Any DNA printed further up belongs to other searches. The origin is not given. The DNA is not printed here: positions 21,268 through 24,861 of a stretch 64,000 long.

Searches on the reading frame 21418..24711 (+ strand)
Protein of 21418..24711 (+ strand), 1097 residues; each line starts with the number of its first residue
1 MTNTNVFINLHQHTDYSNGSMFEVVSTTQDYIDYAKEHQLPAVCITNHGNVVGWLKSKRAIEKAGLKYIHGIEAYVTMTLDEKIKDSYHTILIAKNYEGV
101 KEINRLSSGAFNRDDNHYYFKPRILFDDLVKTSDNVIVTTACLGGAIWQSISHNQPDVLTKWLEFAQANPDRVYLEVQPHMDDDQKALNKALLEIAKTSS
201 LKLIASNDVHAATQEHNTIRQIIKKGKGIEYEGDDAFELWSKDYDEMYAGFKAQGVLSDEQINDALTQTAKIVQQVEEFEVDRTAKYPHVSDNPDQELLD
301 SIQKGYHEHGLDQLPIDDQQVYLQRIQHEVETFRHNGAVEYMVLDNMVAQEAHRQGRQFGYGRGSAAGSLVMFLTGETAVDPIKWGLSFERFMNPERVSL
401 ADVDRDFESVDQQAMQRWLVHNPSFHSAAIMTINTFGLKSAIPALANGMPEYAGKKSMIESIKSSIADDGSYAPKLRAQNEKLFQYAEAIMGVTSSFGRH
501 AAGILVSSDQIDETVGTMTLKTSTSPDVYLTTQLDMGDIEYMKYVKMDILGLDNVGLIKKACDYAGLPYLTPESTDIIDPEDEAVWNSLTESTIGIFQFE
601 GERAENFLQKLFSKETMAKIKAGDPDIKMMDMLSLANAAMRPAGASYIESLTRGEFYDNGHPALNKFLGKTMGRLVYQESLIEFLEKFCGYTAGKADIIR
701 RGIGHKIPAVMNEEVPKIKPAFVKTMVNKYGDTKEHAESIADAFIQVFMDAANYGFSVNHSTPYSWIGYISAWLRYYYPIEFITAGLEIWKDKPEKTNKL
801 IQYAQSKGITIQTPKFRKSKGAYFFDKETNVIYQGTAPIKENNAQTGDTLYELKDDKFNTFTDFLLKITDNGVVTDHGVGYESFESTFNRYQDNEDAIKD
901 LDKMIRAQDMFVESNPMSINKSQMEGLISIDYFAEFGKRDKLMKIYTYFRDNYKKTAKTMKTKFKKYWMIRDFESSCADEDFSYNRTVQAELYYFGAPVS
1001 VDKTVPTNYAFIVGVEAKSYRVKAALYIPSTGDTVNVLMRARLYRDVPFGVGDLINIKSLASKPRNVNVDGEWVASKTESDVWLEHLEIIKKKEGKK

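Call 10: search_dna_similar(query=window:21418-24711:+, collection=phages, mode=protein, max_rows=25)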
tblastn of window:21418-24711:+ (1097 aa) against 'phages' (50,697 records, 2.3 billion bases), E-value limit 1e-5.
Records with a match: 1434; places in all: 1439; records where one place covers at least 80% of the query: 162.
Best place of each record, by identity: <60% 1434.
By first word of the organism name: Pseudomonas 301; Mycobacterium 282; Streptomyces 211; Gordonia 132; Bacillus 99; Bacteriophage 54; Staphylococcus 48; Microbacterium 36; Escherichia 31; Lactococcus 22; and 56 more.
By host as written in the record: Mycobacterium smegmatis mc2 155 204; Pseudomonas aeruginosa 118; - 111; Pseudomonas aeruginosa PAO1 86; Streptomyces griseus ATCC 10137 81; Gordonia terrae 3612 65; Streptomyces lividans JI 1326 44; Mycobacterium smegmatis mc#155 37; and 235 more.
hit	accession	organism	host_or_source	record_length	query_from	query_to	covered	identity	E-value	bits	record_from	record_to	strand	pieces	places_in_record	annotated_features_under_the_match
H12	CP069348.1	Clostridioides phage pCD1602_4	water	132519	11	1085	98%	36.6%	0e+0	730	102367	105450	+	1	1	record has no annotation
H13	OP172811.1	Lysinibacillus phage LC76P1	Lysinibacillus capsici DO76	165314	1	1094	100%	32.5%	3e-101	604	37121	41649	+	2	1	hypothetical protein (x3)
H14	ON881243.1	Bacillus phage PK-3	Bacillus sp.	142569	7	951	86%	37.1%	0e+0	648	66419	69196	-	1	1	PHP domain-containing protein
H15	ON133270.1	Bacillus phage 2S-4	Rosselomorea vietnamensis FJAT-46955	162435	7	951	86%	37.1%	0e+0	647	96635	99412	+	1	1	DNA-directed DNA polymerase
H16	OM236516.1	Bacillus phage FADO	Bacillus subtilis BEST7003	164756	7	951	86%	37.0%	0e+0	647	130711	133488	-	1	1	DNA polymerase III alpha subunit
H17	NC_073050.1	Bacillus phage FADO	Bacillus subtilis BEST7003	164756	7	951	86%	37.0%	0e+0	647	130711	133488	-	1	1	DNA polymerase III alpha subunit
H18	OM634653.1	Bacillus phage vB_BsuS_PJN02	Bacillus subtilis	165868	7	951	86%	37.0%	0e+0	647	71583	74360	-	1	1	DNA polymerase III alpha subunit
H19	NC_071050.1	Bacillus phage vB_BsuS_PJN02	Bacillus subtilis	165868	7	951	86%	37.0%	0e+0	647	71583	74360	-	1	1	DNA polymerase III alpha subunit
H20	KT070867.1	Bacillus phage PBC2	Bacillus cereus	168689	7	951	86%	36.8%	0e+0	630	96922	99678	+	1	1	DNA polymerase III alpha subunit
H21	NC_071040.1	Bacillus phage PBC2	Bacillus cereus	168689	7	951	86%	36.8%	0e+0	630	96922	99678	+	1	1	DNA polymerase III alpha subunit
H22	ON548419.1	Bacillus phage vB_BanS-Thrax3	Bacillus anthracis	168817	7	951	86%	36.6%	0e+0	629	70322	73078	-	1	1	DNA polymerase III alpha subunit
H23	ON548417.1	Bacillus phage vB_BanS-Thrax1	Bacillus anthracis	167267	7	951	86%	36.5%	0e+0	628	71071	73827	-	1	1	DNA polymerase III alpha subunit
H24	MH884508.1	Bacillus phage vB_BcoS-136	Bacillus cohnii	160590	4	951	86%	36.2%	0e+0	621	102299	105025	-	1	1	dnaE: DNA polymerase III subunit alpha | putative NHN endonuclease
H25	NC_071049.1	Bacillus phage vB_BcoS-136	Bacillus cohnii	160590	4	951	86%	36.2%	0e+0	621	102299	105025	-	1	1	dnaE: DNA polymerase III subunit alpha | HNH endonuclease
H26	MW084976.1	Bacillus phage Kirov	Bacillus cereus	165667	6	951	86%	35.9%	0e+0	618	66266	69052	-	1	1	DNA polymerase III alpha subunit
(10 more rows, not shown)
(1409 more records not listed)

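Call 11: find_encoding_contigs(protein=window:21418-24711:+, flank=10000, max_places=6)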
Protein window:21418-24711:+ (1097 aa): 1 contig read that carries it; 1 place shown.
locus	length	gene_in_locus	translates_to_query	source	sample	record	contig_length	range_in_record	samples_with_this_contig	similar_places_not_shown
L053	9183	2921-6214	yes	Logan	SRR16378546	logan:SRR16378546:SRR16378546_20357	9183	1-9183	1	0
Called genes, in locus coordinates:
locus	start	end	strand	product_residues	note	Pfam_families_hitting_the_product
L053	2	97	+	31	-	?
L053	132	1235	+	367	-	-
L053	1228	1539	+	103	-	-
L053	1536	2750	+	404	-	PF12705:PDDEXK_1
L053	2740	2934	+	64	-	-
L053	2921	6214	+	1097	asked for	PF02811:PHP, PF07733:DNA_pol3_alpha, PF17657:DNA_pol3_finger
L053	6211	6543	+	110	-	-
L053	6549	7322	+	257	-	PF07463:NUMOD4, PF13392:HNH_3 (faint)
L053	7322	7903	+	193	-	PF00265:TK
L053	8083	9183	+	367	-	?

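Call 21: find_related_loci(query=window:21418-24711:+, collection=viral_contigs, flank=10000)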
Query window:21418-24711:+ (1097 aa) in viral_contigs; peptide patterns used: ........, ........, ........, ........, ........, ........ (x = any residue, [..] = any of these).
5 stretches matched a pattern; 4 encode a relative of the query (tblastn E <= 1e-3); 4 distinct loci.
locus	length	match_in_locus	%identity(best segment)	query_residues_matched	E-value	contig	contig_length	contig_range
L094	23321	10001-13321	48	7-1095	0e+0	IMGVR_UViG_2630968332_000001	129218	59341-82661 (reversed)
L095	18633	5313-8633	47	7-1095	0e+0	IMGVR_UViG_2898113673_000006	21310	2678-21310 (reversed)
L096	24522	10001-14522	47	7-1090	0e+0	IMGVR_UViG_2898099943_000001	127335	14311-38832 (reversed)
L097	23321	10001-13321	47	7-1095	0e+0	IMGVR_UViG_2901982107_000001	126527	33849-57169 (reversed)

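Call 31: find_homologous_proteins(query=window:21418-24711:+, max_evalue=1e-50)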
Query window:21418-24711:+ (1097 aa): 3700 proteins with E <= 1e-50 among 8000 candidates; the best 120 are listed.
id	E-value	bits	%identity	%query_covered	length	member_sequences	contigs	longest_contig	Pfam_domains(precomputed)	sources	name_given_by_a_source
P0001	0.0e+0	2502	99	100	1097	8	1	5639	PF02811.27,PF17657.7,PF07733.19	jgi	jgi:DNA polymerase-3 subunit alpha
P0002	0.0e+0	1284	52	99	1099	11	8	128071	PF02811.27,PF17657.7,PF07733.19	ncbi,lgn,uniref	ncbi:PHP domain-containing protein [Liquorilactobacillus hordei]|uniref:PHP domain-containing protei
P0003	0.0e+0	1259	52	99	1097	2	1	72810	PF02811.27,PF17657.7,PF07733.19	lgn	-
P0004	0.0e+0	1256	53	99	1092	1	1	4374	PF02811.27,PF17657.7,PF07733.19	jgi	jgi:DNA polymerase-3 subunit alpha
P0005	0.0e+0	1245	51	99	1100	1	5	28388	PF02811.27,PF17657.7,PF07733.19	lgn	-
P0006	0.0e+0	1232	51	99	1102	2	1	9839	PF02811.27,PF17657.7,PF07733.19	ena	-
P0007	0.0e+0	1231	50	99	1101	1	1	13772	PF02811.27,PF17657.7,PF07733.19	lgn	-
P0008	0.0e+0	1191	49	99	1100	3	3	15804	PF02811.27,PF17657.7,PF07733.19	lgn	-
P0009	0.0e+0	1179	49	99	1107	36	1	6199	PF02811.27,PF17657.7,PF07733.19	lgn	-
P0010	0.0e+0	1162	48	99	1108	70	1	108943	PF02811.27,PF17657.7,PF07733.19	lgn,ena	-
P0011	0.0e+0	1148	48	99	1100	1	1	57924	PF02811.27,PF17657.7,PF07733.19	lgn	-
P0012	0.0e+0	1145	47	99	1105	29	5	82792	PF02811.27,PF17657.7,PF07733.19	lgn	-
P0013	0.0e+0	1142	47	99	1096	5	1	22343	PF02811.27,PF17657.7,PF07733.19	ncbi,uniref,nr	ncbi:PHP domain-containing protein [Limosilactobacillus reuteri]|uniref:DNA polymerase III subunit a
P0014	0.0e+0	1141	48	99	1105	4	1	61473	PF02811.27,PF17657.7,PF07733.19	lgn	-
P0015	0.0e+0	1141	49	99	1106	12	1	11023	PF02811.27,PF17657.7,PF07733.19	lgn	-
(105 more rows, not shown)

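Call 35: find_encoding_contigs(protein=P0002, flank=10000, max_places=2)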
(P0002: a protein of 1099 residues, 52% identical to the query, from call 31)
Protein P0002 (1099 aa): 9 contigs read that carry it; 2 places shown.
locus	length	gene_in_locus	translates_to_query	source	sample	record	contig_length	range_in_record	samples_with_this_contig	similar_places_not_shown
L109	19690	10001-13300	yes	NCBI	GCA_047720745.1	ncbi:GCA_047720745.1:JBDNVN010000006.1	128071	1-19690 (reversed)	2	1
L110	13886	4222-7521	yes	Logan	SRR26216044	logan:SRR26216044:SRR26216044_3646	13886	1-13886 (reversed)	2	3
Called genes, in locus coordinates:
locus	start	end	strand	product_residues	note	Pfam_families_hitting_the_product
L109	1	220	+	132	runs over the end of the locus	-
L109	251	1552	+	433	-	PF08924:Rv2525c_GlyHyd-like (weak), PF01183:Glyco_hydro_25, PF01476:LysM, PF23446:LysM1_NFP_LYK (faint), PF23473:LysM3_LYK4_5 (faint), PF01476:LysM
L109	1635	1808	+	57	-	-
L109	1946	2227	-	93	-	-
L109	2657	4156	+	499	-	PF12323:HTH_OrfB_IS605, PF01385:OrfB_IS605, PF07282:Cas12f1-like_TNB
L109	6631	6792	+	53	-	-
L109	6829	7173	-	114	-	PF12844:HTH_19 (weak), PF13560:HTH_31, PF01381:HTH_3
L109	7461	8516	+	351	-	-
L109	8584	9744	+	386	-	PF12705:PDDEXK_1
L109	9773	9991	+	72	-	PF19157:DUF5839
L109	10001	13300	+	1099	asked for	PF02811:PHP, PF07733:DNA_pol3_alpha, PF17657:DNA_pol3_finger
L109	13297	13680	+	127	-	-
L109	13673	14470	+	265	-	PF01170:UPF0020 (faint), PF01555:N6_N4_Mtase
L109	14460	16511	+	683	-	PF01555:N6_N4_Mtase, PF01068:DNA_ligase_A_M, PF14743:DNA_ligase_OB_2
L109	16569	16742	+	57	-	-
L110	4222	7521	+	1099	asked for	PF02811:PHP, PF07733:DNA_pol3_alpha, PF17657:DNA_pol3_finger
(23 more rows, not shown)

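Call 36: find_encoding_contigs(protein=P0007, flank=10000, max_places=2)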
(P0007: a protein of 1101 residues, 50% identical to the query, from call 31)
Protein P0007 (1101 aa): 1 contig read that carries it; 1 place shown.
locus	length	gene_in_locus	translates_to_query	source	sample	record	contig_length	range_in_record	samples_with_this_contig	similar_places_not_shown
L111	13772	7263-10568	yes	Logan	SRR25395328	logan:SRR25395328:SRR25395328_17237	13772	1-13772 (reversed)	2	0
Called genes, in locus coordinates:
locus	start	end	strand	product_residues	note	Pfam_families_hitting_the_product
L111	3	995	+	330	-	?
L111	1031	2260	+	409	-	PF12850:Metallophos_2 (weak)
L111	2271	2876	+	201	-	PF26927:Phage_SPbeta_YorH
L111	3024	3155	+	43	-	-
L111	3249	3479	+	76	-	-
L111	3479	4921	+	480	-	-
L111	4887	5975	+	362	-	-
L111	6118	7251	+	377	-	PF12705:PDDEXK_1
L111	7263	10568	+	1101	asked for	PF02811:PHP, PF07733:DNA_pol3_alpha, PF17657:DNA_pol3_finger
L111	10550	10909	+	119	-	-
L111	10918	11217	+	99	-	-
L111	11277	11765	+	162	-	-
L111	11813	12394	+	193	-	PF00265:TK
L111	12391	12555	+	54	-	-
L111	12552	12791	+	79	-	PF01381:HTH_3 (weak), PF13443:HTH_26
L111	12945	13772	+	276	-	?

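Call 37: find_encoding_contigs(protein=P0004, flank=10000, max_places=2)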
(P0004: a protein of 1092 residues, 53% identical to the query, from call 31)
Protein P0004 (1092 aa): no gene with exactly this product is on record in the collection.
